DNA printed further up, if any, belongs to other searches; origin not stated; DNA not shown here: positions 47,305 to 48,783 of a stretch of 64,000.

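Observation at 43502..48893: Four-gene minus-strand module with two PD-(D/E)xK nuclease domains, a candidate defence or specialised repair system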

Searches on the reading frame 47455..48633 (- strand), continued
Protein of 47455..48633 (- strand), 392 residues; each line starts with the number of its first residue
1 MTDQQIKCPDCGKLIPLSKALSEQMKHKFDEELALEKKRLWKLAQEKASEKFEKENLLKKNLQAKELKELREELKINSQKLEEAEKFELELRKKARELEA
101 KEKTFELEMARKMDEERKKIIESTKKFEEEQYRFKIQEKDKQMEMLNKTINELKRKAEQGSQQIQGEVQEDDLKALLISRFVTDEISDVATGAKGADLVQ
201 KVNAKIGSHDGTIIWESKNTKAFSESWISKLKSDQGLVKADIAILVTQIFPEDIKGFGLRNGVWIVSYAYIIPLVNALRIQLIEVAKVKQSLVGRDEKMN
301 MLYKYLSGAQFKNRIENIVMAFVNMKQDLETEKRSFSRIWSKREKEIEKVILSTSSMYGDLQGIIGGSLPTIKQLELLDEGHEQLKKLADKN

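Call 38: search_protein_families(library=pfam, alignment_id=A1, max_evalue=10)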
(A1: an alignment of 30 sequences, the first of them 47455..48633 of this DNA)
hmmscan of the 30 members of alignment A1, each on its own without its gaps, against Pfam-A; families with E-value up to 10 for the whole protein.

A. member 1, window:47455-48633:- (392 aa): 3 families
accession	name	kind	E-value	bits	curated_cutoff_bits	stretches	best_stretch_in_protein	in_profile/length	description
PF09903.14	DUF2130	-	7.2e-62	209.4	26.7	1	135-377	4-252/255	Uncharacterized protein conserved in bacteria (DUF2130)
PF16971.10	RcpB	-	0.0025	18.5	21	1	168-244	37-114/169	Rough colony protein B, tight adherence - tad - subunit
PF13248.11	Zn_ribbon_3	-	0.15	12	27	1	2-14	13-25/26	zinc-ribbon domain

B. families by the number of members that match (of 30 scanned): 49 families (the first 25 are shown)
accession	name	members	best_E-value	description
PF09903.14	DUF2130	30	2.3e-69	Uncharacterized protein conserved in bacteria (DUF2130)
PF18439.7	zf_UBZ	19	0.0023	Ubiquitin-Binding Zinc Finger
PF24441.1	DUF7560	19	0.0059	Family of unknown function (DUF7560)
PF01496.24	V_ATPase_I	9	0.42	V-type ATPase 116kDa subunit family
PF05478.16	Prominin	6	0.071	Prominin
PF13248.11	Zn_ribbon_3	6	0.1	zinc-ribbon domain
PF25403.1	zf-C2H2_ZFAND2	4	0.057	ZFAND2A/B-like C2H2 zinc finger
PF14768.12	RPA_interact_C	4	0.072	Replication protein A interacting C-terminal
PF13240.11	Zn_Ribbon_1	4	0.16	zinc-ribbon domain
PF24463.1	DUF7577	3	0.22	Domain of unknown function (DUF7577)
PF15346.11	ARGLU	3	0.3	Arginine and glutamate-rich 1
PF16971.10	RcpB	2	0.0025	Rough colony protein B, tight adherence - tad - subunit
PF21119.3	RYDR_Jsol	2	0.011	Ryanodine receptor junctional solenoid repeat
PF18608.7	XAF1_C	2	0.09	XIAP-associated factor 1 C-terminal domain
PF08209.17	Sgf11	2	0.19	Sgf11 (transcriptional regulation protein)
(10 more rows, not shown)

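Call 46: search_dna_similar(query=window:47455-48633:-, collection=phages, mode=protein, max_evalue=0.001, max_rows=15)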
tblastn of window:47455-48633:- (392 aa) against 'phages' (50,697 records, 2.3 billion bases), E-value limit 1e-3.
Records with a match: 7; places in all: 7; records where one place covers at least 80% of the query: 0.
Best place of each record, by identity: <60% 7.
By first word of the organism name: Bacteriophage 7.
By host as written in the record: Helicobacter heilmannii 6; Helicobacter heilmannii ASB1.4 1.
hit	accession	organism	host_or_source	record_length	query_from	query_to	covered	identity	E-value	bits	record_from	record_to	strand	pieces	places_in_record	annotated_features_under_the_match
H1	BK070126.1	Bacteriophage sp.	Helicobacter heilmannii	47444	129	377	64%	34.6%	2e-38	152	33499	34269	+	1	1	hypothetical protein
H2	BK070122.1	Bacteriophage sp.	Helicobacter heilmannii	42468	129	377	64%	34.6%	7e-38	151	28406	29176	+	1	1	hypothetical protein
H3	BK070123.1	Bacteriophage sp.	Helicobacter heilmannii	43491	129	377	64%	34.6%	7e-38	151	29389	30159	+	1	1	hypothetical protein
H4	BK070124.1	Bacteriophage sp.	Helicobacter heilmannii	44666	129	377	64%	34.6%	7e-38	151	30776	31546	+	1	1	hypothetical protein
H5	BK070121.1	Bacteriophage sp.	Helicobacter heilmannii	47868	129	377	64%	34.6%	7e-38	151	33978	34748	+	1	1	hypothetical protein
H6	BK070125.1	Bacteriophage sp.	Helicobacter heilmannii ASB1.4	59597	129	377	64%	34.6%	7e-38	151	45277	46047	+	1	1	hypothetical protein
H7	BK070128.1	Bacteriophage sp.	Helicobacter heilmannii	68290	129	377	64%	34.6%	7e-38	151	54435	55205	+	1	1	hypothetical protein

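Call 47: search_dna_similar(query=window:47455-48633:-, collection=plasmids, mode=protein, max_evalue=0.001, max_rows=25)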
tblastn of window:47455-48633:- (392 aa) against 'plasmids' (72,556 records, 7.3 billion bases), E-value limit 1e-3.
Records with a match: 46; places in all: 56; records where one place covers at least 80% of the query: 0.
Best place of each record, by identity: <60% 46.
By first word of the organism name: Bradyrhizobium 32; Mesorhizobium 3; Aminobacter 3; Chryseobacterium 2; Sulfurimonas 2; Granulicella 2; Aliarcobacter 1; Skermanella 1.
By predicted mobility (MOB-suite, as given by PLSDB): conjugative 20; non-mobilizable 17; mobilizable 9.
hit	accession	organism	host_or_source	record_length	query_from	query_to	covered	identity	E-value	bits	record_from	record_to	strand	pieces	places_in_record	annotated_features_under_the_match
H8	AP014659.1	Bradyrhizobium diazoefficiens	-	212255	105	381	71%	41.6%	2e-59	215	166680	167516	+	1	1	uncharacterized protein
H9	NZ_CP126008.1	Bradyrhizobium elkanii USDA 94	Glycine max,soybean,root nodule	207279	105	377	70%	42.1%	6e-60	217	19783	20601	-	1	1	DUF2130 domain-containing protein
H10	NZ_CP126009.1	Bradyrhizobium elkanii USDA 94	Glycine max,soybean,root nodule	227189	105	377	70%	42.1%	6e-60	217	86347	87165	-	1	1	DUF2130 domain-containing protein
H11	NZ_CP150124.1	Bradyrhizobium ottawaense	-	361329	124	376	65%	45.1%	2e-60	218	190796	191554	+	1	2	DUF2130 domain-containing protein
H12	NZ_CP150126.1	Bradyrhizobium ottawaense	Glycine max cv. AC Orford,cell ...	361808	124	376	65%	45.1%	2e-60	218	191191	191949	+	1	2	DUF2130 domain-containing protein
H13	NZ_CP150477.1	Bradyrhizobium ottawaense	Glycine max cv. AC Orford,cell culture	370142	124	376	65%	45.1%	2e-60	218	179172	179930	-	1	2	DUF2130 domain-containing protein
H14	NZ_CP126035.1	Bradyrhizobium elkanii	Glycine max,soybean,root nodule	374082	124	376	65%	45.1%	2e-60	218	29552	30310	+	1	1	DUF2130 domain-containing protein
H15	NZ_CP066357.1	Bradyrhizobium elkanii USDA 76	Glycine max,DNA isolated from pure ...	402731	124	376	65%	45.1%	2e-60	218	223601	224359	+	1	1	DUF2130 domain-containing protein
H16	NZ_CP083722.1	Bradyrhizobium sp. 41S5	Glycine max cv. AC Glengarry,Cell ...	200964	129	383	65%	44.0%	2e-59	215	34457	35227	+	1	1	DUF2130 domain-containing protein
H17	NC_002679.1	Mesorhizobium japonicum MAFF 303099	-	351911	107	378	69%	41.2%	4e-56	206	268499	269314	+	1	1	DUF2130 domain-containing protein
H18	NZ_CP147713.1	Bradyrhizobium septentrionale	Glycine max,cell culture,Root nodule ...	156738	129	376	63%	44.8%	7e-59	213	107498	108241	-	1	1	DUF2130 domain-containing protein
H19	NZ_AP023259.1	Mesorhizobium sp. L-2-11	Lotus japonicus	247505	107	377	69%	41.0%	3e-55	203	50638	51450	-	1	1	DUF2130 domain-containing protein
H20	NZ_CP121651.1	Bradyrhizobium sp. CB82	Stylosanthes guianensis,cell culture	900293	105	378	70%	40.1%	7e-57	208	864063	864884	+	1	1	DUF2130 domain-containing protein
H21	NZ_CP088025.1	Bradyrhizobium quebecense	Glycine max cv. AC Glengarry,Cell ...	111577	124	376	65%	43.5%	5e-58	211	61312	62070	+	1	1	DUF2130 domain-containing protein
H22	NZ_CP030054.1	Bradyrhizobium guangzhouense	Arachis hypogaea,Microbe,nodule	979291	129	376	63%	44.5%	6e-48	217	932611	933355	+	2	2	none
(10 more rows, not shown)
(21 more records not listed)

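Call 48: get_annotated_region(hit=H17, flank=6000)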
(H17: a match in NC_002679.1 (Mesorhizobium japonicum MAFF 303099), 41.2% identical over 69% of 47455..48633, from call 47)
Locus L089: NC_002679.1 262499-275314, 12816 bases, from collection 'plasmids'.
description: Mesorhizobium japonicum MAFF 303099 plasmid pMLa, complete sequence
organism: Mesorhizobium japonicum MAFF 303099 (NCBI taxid 266835)
taxonomy: Bacteria; Pseudomonadota; Alphaproteobacteria; Hyphomicrobiales; Phyllobacteriaceae; Mesorhizobium; Mesorhizobium japonicum; Mesorhizobium japonicum MAFF 303099
host: -; source: -; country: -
typing (MOB-suite, as given by PLSDB): conjugative; relaxase MOBP,MOBP; mating-pair formation MPF_T
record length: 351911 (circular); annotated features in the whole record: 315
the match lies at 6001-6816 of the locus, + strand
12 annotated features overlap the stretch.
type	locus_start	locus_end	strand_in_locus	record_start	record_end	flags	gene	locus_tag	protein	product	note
CDS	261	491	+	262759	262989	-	-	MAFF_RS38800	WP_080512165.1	XRE family transcriptional regulator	-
CDS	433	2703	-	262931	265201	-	-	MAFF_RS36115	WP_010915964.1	relaxase/mobilization nuclease domain-containing protein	-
CDS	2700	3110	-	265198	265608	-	-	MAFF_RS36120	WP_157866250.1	hypothetical protein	-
CDS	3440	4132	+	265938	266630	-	-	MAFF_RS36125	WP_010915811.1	ParA family protein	-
CDS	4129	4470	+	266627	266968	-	-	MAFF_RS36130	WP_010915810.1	hypothetical protein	-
CDS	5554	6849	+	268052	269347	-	-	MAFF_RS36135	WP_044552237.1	DUF2130 domain-containing protein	-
CDS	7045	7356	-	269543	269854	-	-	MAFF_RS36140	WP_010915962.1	DUF736 domain-containing protein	-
CDS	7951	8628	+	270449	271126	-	-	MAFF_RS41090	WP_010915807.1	hypothetical protein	-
CDS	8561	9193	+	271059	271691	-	-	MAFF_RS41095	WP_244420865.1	hypothetical protein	-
CDS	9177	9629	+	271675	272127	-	-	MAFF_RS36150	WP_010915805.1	hypothetical protein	-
CDS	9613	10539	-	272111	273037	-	-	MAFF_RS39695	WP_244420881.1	zincin-like metallopeptidase domain-containing protein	-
CDS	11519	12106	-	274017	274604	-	-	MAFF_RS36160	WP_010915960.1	hypothetical protein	-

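Call 49: get_annotated_region(hit=H1, flank=6000)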
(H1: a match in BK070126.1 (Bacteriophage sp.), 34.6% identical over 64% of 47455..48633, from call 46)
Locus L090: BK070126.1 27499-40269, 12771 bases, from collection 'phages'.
description: TPA_asm: Bacteriophage sp. isolate HheilmanniiASB2 prophage genomic sequence.
organism: Bacteriophage sp. (NCBI taxid 38018)
taxonomy: Viruses
host: Helicobacter heilmannii; source: -; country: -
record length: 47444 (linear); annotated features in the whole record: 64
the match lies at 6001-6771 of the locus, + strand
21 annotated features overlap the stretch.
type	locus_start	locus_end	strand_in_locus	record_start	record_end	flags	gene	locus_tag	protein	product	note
CDS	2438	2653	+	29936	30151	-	-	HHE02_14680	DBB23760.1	hypothetical protein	-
CDS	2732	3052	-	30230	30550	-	-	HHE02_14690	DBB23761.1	hypothetical protein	-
CDS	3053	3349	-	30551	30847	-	-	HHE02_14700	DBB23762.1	hypothetical protein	-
CDS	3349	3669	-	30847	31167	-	-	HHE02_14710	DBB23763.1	hypothetical protein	-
CDS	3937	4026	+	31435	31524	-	-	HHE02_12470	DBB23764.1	hypothetical protein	-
CDS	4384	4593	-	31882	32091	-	-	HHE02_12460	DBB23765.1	hypothetical protein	-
CDS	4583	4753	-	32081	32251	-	-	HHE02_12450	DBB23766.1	hypothetical protein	-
CDS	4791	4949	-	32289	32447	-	-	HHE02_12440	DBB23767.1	hypothetical protein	-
CDS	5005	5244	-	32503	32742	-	-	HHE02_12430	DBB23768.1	Plasmid partitioning protein ParA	-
CDS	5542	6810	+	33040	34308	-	-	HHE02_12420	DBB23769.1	hypothetical protein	-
CDS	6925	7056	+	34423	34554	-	-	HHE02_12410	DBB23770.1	hypothetical protein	-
CDS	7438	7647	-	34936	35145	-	-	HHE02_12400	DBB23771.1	hypothetical protein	-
CDS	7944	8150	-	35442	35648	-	-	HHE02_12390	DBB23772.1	hypothetical protein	-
CDS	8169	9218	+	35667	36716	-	-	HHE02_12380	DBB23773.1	hypothetical protein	-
CDS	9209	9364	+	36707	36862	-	-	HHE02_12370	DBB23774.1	hypothetical protein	-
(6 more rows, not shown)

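Call 50: get_annotated_region(hit=H11, flank=6000)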
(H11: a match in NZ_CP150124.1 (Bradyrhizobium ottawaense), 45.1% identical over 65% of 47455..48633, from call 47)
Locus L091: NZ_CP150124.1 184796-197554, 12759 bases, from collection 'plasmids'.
description: Bradyrhizobium ottawaense strain OM27 plasmid pBoOM27, complete sequence
organism: Bradyrhizobium ottawaense (NCBI taxid 931866)
taxonomy: Bacteria; Pseudomonadota; Alphaproteobacteria; Hyphomicrobiales; Nitrobacteraceae; Bradyrhizobium; Bradyrhizobium ottawaense
host: -; source: -; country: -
typing (MOB-suite, as given by PLSDB): conjugative; replicon rep_cluster_506; relaxase MOBP; mating-pair formation MPF_T
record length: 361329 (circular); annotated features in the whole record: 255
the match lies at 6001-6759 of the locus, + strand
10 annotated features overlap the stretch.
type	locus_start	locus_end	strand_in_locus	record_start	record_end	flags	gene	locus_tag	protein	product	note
CDS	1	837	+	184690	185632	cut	-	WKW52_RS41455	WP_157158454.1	IS630 family transposase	-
CDS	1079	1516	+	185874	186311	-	-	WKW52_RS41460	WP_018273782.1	hypothetical protein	-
CDS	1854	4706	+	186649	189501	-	-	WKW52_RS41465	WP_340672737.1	TrlF family AAA-like ATPase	-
CDS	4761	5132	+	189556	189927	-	-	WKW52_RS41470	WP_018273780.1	type II toxin-antitoxin system RelE/ParE family toxin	-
CDS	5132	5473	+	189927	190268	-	-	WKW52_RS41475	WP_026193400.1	helix-turn-helix transcriptional regulator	-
CDS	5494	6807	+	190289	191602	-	-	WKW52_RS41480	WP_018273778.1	DUF2130 domain-containing protein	-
CDS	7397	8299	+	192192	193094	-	-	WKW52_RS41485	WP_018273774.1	hypothetical protein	-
CDS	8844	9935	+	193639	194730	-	-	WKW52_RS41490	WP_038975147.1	hypothetical protein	-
CDS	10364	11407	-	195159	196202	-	-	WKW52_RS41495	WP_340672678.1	IS110 family transposase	-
CDS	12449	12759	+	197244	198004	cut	-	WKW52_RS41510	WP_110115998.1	IS5 family transposase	-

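Call 60: search_protein_families(library=phrogs, proteins=[window:47455-48633:-], max_evalue=0.01)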
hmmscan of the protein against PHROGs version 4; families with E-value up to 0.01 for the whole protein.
window:47455-48633:- (392 aa): 0 families

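Call 68: find_encoding_contigs(protein=P0072, flank=5000, max_places=3)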
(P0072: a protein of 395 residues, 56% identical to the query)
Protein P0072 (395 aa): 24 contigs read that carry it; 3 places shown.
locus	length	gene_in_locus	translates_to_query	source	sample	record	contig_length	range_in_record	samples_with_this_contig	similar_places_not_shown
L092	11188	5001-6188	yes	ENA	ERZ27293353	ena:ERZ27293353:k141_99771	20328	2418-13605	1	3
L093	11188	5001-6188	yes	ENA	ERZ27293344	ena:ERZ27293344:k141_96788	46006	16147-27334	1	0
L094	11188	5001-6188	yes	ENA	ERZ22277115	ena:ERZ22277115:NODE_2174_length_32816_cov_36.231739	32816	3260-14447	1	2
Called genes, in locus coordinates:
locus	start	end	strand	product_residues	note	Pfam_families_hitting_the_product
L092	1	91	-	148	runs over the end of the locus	-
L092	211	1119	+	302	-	-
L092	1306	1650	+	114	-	-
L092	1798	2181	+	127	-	-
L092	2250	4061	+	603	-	PF00270:DEAD, PF00271:Helicase_C, PF16124:RecQ_Zn_bind, PF09382:RQC, PF00570:HRDC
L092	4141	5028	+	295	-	PF02661:Fic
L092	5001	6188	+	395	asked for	PF09903:DUF2130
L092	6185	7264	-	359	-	PF00773:RNB (faint)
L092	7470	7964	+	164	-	PF04542:Sigma70_r2, PF08281:Sigma70_r4_2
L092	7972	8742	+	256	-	-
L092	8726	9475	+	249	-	PF00106:adh_short, PF08659:KR, PF13561:adh_short_C2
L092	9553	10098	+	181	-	-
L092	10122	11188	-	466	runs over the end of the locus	PF00206:Lyase_1, PF10415:FumaraseC_C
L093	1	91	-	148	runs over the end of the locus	-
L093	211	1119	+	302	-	-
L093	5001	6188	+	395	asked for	PF09903:DUF2130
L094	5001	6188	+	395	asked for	PF09903:DUF2130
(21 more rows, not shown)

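Call 69: find_encoding_contigs(protein=P0093, flank=5000, max_places=2)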
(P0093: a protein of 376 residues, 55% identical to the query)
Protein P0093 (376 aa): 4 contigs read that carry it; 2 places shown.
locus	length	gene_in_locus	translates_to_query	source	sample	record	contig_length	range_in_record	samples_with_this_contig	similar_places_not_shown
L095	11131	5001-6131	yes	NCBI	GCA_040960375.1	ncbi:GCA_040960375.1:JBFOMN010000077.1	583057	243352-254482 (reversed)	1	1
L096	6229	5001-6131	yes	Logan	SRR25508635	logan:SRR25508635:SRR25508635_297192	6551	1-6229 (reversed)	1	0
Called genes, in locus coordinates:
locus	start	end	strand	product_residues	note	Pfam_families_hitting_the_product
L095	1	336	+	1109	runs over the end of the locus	PF00403:HMA, PF08282:Hydrolase_3 (faint), PF19803:DUF6286 (faint), PF19991:HMA_2 (faint), PF00403:HMA, PF00122:E1-E2_ATPase, PF00702:Hydrolase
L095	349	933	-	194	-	-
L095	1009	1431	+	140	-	PF09834:DUF2061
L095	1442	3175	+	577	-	PF13748:ABC_membrane_3 (weak), PF00664:ABC_membrane, PF00005:ABC_tran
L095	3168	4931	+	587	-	PF00664:ABC_membrane, PF02463:SMC_N (faint), PF00005:ABC_tran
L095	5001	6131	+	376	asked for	PF09903:DUF2130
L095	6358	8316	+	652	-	PF02384:N6_Mtase, PF06325:PrmA (weak), PF01170:UPF0020 (faint), PF13649:Methyltransf_25 (faint), PF13847:Methyltransf_31 (weak), PF07669:Eco57I, PF12950:TaqI_C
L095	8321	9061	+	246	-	-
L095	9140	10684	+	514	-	PF28123:DUF8370, PF28130:DUF8371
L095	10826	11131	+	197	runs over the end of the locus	PF10544:T5orf172, PF13455:MUG113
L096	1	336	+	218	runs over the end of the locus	?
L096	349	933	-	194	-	-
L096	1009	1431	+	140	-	PF09834:DUF2061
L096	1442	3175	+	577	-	PF13748:ABC_membrane_3 (weak), PF00664:ABC_membrane, PF00005:ABC_tran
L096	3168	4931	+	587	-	PF00664:ABC_membrane, PF02463:SMC_N (faint), PF00005:ABC_tran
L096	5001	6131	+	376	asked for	PF09903:DUF2130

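Call 70: find_encoding_contigs(protein=P0092, flank=5000, max_places=2)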
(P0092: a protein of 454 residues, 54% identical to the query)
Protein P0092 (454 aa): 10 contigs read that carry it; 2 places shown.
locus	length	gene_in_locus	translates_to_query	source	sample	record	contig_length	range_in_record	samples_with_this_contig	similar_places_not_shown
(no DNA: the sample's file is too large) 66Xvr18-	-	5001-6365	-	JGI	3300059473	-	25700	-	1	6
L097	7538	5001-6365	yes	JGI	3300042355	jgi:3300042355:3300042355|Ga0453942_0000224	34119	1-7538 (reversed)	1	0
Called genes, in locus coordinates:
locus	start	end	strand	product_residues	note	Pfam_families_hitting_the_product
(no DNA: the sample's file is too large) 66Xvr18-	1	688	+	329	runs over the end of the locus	-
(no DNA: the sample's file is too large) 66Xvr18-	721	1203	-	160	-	-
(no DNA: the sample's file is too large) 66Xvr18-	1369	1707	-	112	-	-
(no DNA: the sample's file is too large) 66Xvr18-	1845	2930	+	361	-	-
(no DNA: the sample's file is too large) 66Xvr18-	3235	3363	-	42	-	-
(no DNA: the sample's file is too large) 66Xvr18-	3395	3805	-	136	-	PF01878:EVE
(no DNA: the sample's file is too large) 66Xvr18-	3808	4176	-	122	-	PF00903:Glyoxalase (weak), PF18029:Glyoxalase_6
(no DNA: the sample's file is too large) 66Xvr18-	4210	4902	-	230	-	PF00149:Metallophos, PF12850:Metallophos_2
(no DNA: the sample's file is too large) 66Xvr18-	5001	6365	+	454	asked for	PF09903:DUF2130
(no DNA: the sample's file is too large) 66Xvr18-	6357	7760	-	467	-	PF08308:PEGA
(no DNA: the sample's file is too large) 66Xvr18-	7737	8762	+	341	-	PF06723:MreB_Mbl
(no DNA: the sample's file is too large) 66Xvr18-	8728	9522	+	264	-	PF03372:Exo_endo_phos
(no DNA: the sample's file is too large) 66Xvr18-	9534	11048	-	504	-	-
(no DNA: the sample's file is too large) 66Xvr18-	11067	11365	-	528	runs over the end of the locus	PF08245:Mur_ligase_M, PF02875:Mur_ligase_C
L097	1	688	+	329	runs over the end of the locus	-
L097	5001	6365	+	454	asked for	PF09903:DUF2130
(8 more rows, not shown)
